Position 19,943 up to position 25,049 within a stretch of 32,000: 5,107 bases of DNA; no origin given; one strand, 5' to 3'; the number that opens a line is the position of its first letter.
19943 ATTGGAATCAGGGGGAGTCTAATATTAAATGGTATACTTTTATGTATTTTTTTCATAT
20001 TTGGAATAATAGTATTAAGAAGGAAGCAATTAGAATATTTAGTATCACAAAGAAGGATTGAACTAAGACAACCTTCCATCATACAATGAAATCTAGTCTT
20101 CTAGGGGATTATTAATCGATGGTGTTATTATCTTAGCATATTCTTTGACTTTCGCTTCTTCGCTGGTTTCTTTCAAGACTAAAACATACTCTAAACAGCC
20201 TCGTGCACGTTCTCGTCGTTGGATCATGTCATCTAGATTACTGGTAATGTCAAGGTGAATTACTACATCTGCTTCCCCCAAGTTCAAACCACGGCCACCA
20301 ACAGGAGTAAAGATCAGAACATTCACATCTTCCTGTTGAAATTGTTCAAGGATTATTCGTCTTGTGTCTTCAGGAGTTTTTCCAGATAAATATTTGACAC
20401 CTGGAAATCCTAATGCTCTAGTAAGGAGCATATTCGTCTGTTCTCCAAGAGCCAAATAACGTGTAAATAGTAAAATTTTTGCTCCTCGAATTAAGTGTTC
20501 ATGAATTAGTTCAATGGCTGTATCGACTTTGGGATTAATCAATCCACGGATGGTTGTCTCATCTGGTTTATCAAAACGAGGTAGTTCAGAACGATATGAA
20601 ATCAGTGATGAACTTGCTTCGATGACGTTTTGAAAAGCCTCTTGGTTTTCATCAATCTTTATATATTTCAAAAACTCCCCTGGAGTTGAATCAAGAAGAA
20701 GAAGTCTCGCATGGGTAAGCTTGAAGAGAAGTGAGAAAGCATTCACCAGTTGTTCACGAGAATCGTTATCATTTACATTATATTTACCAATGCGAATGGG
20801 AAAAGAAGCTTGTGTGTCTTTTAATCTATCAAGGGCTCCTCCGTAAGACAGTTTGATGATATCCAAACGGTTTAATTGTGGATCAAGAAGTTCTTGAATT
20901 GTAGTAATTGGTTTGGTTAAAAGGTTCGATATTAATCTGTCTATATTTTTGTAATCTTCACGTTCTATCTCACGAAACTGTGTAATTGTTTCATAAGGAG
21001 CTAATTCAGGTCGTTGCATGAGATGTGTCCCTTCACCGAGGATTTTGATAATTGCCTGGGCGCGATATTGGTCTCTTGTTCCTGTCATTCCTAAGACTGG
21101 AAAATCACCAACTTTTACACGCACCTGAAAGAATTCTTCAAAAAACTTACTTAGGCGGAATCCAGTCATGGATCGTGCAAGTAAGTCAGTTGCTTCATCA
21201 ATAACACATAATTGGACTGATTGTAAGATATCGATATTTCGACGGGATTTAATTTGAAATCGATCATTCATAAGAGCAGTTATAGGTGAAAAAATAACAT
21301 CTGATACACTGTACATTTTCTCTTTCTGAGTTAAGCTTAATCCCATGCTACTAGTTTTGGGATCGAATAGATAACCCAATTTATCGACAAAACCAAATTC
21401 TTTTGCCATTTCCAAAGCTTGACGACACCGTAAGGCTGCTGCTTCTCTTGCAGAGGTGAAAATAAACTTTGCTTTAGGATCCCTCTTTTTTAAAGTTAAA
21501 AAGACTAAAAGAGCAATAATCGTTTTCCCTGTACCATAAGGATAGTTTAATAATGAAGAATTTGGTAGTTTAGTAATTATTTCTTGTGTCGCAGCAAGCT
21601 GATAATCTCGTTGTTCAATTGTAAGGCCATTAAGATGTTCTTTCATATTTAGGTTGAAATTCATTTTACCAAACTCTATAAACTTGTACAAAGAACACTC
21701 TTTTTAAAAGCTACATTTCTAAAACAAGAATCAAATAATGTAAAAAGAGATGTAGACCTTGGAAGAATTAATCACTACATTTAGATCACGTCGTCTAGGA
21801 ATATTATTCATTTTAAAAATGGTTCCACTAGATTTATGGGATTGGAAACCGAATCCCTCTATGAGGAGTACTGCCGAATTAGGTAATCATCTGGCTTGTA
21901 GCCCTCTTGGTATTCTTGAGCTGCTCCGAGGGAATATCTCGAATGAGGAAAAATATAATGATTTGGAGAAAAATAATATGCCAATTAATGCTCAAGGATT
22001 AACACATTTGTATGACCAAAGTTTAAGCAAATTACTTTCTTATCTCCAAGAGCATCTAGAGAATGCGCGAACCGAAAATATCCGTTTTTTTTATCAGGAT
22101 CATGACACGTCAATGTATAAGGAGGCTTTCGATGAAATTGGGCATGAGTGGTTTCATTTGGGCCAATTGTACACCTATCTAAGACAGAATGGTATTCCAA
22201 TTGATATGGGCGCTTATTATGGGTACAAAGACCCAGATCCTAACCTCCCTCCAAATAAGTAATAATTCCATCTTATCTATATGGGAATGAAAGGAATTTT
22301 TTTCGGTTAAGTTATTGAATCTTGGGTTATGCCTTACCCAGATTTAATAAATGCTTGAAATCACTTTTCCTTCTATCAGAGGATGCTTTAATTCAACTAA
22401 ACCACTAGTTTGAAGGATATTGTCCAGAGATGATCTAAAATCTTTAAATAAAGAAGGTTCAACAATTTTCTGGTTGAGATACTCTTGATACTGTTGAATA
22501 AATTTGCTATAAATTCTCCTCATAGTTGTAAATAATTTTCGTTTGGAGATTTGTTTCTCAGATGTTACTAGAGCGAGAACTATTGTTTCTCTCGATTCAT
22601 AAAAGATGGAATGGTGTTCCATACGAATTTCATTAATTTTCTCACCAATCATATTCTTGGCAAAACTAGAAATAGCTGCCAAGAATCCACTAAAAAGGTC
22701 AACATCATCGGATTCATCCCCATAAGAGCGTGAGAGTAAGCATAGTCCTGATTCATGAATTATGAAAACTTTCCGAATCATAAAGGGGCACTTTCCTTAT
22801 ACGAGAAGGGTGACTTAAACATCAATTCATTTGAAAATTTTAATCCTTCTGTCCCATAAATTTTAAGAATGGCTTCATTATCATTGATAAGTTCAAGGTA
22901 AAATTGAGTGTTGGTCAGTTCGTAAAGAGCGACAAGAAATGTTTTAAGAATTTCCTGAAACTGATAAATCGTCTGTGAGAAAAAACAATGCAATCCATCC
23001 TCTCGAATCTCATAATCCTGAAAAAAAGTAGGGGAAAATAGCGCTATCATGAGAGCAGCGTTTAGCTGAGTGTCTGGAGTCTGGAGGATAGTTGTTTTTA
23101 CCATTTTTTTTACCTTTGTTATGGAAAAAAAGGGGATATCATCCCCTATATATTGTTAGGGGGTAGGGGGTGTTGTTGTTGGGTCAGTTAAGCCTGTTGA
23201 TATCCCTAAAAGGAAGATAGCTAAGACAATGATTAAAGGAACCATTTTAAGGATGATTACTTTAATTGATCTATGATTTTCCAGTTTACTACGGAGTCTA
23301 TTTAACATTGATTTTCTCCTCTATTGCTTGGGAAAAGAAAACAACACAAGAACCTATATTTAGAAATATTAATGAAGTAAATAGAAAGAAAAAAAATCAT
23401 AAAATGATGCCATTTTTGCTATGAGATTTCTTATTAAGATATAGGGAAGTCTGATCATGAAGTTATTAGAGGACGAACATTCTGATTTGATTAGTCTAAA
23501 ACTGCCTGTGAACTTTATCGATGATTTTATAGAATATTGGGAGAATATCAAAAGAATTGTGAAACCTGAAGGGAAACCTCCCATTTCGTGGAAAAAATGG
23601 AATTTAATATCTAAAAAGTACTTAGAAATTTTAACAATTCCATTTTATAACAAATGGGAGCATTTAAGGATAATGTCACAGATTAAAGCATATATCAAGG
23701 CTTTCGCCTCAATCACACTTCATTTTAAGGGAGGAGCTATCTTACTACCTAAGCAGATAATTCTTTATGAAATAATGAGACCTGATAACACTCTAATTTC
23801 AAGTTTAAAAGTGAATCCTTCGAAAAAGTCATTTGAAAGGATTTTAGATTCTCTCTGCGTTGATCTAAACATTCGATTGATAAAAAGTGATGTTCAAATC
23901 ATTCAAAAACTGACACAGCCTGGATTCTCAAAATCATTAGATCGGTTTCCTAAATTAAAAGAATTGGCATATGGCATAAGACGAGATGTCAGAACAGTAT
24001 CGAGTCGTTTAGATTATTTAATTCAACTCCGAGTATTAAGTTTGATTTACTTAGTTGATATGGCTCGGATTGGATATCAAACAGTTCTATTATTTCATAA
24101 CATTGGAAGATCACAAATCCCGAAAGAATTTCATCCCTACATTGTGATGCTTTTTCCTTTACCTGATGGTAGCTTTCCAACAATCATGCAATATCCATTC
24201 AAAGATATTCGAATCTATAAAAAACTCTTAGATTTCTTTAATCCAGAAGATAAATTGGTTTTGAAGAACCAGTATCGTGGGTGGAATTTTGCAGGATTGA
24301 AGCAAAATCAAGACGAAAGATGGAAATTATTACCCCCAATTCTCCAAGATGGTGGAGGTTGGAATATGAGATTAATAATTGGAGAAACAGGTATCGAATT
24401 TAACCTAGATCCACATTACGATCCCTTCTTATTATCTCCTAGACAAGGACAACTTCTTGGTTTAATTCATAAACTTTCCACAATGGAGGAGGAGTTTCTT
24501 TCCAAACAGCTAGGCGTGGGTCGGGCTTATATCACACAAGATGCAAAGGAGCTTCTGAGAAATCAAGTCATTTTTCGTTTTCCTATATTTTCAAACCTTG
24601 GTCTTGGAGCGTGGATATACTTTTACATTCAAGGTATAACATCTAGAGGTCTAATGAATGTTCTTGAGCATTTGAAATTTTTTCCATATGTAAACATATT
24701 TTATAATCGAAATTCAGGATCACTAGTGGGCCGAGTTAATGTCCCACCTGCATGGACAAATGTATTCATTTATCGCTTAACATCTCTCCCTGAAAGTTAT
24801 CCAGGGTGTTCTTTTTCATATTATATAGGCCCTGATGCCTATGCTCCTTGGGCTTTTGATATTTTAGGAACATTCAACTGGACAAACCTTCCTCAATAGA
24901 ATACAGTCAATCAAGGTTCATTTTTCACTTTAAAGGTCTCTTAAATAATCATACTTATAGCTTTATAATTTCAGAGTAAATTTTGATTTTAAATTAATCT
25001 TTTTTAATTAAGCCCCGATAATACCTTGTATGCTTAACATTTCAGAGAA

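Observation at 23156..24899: Hidden secreted-peptide gene divergent from a tandem Lrp-like regulator: candidate peptide signalling pair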

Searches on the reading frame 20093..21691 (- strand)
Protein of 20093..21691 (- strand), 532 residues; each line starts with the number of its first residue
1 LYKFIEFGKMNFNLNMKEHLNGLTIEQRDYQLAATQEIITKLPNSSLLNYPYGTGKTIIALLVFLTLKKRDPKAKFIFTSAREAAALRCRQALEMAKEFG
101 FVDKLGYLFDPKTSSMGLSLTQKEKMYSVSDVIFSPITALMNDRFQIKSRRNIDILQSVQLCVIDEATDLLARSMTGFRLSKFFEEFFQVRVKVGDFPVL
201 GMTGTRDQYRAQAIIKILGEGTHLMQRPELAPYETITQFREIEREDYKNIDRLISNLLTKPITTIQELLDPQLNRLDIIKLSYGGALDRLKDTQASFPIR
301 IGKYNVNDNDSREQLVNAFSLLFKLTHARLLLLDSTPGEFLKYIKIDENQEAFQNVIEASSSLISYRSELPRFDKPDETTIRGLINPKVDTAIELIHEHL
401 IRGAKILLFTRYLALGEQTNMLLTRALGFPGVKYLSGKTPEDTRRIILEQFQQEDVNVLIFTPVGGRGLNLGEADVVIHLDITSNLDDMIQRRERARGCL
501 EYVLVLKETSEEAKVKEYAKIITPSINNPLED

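Call 4: search_protein_families(library=pfam, proteins=[window:20093-21691:-], max_evalue=0.1)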
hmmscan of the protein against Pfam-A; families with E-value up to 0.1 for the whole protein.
window:20093-21691:- (532 aa): 4 families
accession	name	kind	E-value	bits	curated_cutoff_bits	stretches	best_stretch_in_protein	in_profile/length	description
PF00271.37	Helicase_C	-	2.8e-18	66.6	23.5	1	389-496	3-106/110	Helicase conserved C-terminal domain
PF04851.21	ResIII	-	7.7e-08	32.8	22.5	1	25-205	2-161/164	Type III restriction enzyme, res subunit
PF00270.35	DEAD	-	6.9e-07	29.6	26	1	30-173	3-132/167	DEAD/DEAH box helicase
PF16203.11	ERCC3_RAD25_C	-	1.3e-06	28.4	27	1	385-486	41-135/248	ERCC3/RAD25/XPB C-terminal helicase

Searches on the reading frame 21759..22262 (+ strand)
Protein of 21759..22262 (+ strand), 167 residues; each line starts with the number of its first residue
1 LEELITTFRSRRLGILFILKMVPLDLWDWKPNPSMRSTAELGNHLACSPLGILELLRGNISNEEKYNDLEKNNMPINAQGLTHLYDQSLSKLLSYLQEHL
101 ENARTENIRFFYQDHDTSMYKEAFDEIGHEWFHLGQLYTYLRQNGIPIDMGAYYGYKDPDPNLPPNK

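Call 4: search_protein_families(library=pfam, proteins=[window:21759-22262:+], max_evalue=0.1)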
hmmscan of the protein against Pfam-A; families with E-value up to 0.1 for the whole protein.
window:21759-22262:+ (167 aa): 4 families
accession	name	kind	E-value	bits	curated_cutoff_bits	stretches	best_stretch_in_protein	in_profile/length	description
PF12867.12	DinB_2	-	6.1e-05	23.9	24.8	1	19-136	13-127/128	DinB superfamily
PF05163.17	DinB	-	0.00023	21.6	23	1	18-149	22-150/165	DinB family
PF09351.15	DUF1993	-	0.023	15.1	23.4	1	88-153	92-160/161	Domain of unknown function (DUF1993)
PF18976.5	DUF5712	-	0.058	13.5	25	1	76-128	4-56/289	Family of unknown function (DUF5712)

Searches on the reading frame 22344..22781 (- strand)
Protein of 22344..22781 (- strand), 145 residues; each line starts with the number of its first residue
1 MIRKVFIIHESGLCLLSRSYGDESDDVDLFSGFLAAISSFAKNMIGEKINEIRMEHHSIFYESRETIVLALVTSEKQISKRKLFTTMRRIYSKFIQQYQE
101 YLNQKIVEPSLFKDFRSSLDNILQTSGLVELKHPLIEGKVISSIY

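Call 4: search_protein_families(library=pfam, proteins=[window:22344-22781:-], max_evalue=0.1)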
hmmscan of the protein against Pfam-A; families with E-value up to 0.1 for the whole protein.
window:22344-22781:- (145 aa): 4 families
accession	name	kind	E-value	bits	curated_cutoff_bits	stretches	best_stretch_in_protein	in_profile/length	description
PF13774.12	Longin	-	0.00054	20.3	26.2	1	55-115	21-82/84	Regulated-SNARE-like domain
PF01628.27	HrcA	-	0.0028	18.1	22.2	1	31-123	8-98/215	HrcA protein C terminal domain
PF19036.6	Fuz_longin_1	-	0.009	16.6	26.1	1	4-92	2-88/125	First Longin domain of FUZ, MON1 and HPS1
PF22776.1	K_trans_C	-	0.077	13.2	24.8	1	39-99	77-136/151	K+ potassium transporter C-terminal domain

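Call 71: search_protein_families(library=padloc, proteins=[window:22344-22781:-], max_evalue=0.01)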
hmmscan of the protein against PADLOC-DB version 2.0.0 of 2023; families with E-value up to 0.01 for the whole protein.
window:22344-22781:- (145 aa): 1 family
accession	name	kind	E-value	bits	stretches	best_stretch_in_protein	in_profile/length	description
PDLC03835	DzbA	-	0.0024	15.2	1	29-104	295-370/393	-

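Call 72: search_protein_families(library=ncbifam, proteins=[window:22344-22781:-], max_evalue=0.01)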
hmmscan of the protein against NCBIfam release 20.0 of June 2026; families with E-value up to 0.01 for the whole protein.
window:22344-22781:- (145 aa): 0 families

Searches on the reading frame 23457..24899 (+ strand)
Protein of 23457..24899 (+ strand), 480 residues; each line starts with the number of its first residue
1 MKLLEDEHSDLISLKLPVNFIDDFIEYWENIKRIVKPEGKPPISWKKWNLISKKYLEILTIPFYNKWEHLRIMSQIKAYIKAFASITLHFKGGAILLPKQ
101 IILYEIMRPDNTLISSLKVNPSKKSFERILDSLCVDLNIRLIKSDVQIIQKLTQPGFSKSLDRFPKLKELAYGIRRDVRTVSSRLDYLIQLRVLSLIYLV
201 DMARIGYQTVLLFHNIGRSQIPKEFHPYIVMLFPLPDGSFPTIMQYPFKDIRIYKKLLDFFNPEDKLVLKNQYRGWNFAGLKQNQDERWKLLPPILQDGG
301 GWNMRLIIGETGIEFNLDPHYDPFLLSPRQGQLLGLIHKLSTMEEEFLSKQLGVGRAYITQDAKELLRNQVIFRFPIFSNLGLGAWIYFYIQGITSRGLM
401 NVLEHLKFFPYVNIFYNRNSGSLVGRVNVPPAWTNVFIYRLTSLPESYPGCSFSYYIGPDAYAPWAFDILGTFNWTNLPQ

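Call 4: search_protein_families(library=pfam, proteins=[window:23457-24899:+], max_evalue=0.1)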
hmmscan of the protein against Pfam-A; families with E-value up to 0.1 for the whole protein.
window:23457-24899:+ (480 aa): 1 family
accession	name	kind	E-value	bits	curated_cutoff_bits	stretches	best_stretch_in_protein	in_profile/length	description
PF25212.1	HVO_A0114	-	0.024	14.9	27.6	0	167-195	39-67/84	HVO_A0114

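Call 10: find_homologous_proteins(query=window:23457-24899:+)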
Query window:23457-24899:+ (480 aa): 37 proteins with E <= 0.001 among 6658 candidates. Only proteins of 264 to 840 residues were searched: fused or split forms outside these lengths cannot appear, so this answer is no evidence that the protein stands alone or is whole; lengths 'longer' or 'shorter' looks for them.
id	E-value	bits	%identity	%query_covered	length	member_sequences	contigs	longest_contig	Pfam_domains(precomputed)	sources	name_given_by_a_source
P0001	0.0e+0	1104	100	100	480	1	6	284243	-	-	-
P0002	7.6e-225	766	69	99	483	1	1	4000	-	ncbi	-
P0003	3.5e-223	760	69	100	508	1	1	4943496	-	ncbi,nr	ncbi:MAG: hypothetical protein JSW11_07980 [Candidatus Heimdallarchaeota archaeon]|nr:MAG: hypotheti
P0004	9.1e-217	739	67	98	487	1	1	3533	-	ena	-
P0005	6.2e-215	733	66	100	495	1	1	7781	-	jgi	jgi:hypothetical protein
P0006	1.2e-214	732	66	98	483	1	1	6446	-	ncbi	ncbi:MAG: hypothetical protein ACFFDI_19280 [Promethearchaeota archaeon]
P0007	2.8e-214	731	66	100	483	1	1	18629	-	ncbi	ncbi:MAG: hypothetical protein ACFFAE_09680 [Candidatus Hodarchaeota archaeon]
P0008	3.2e-212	724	65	100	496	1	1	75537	-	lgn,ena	-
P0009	8.1e-211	720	65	100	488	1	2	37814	-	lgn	-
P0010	9.4e-211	719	66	98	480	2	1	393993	-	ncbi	ncbi:MAG: hypothetical protein ACFFB5_03775 [Promethearchaeota archaeon]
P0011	1.5e-210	719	64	98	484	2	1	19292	-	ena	-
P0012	1.4e-208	712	64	98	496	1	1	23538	-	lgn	-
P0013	2.0e-202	692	62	100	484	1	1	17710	-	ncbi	ncbi:MAG: hypothetical protein ACFFFH_12125 [Candidatus Thorarchaeota archaeon]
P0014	2.9e-201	688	63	99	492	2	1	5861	-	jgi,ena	-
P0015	2.5e-200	685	62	98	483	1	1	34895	-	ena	-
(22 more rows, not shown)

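Call 71: search_protein_families(library=padloc, proteins=[window:23457-24899:+], max_evalue=0.01)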
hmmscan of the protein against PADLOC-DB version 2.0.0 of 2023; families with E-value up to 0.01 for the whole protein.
window:23457-24899:+ (480 aa): 0 families

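Call 72: search_protein_families(library=ncbifam, proteins=[window:23457-24899:+], max_evalue=0.01)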
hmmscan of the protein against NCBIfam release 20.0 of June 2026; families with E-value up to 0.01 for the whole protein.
window:23457-24899:+ (480 aa): 0 families
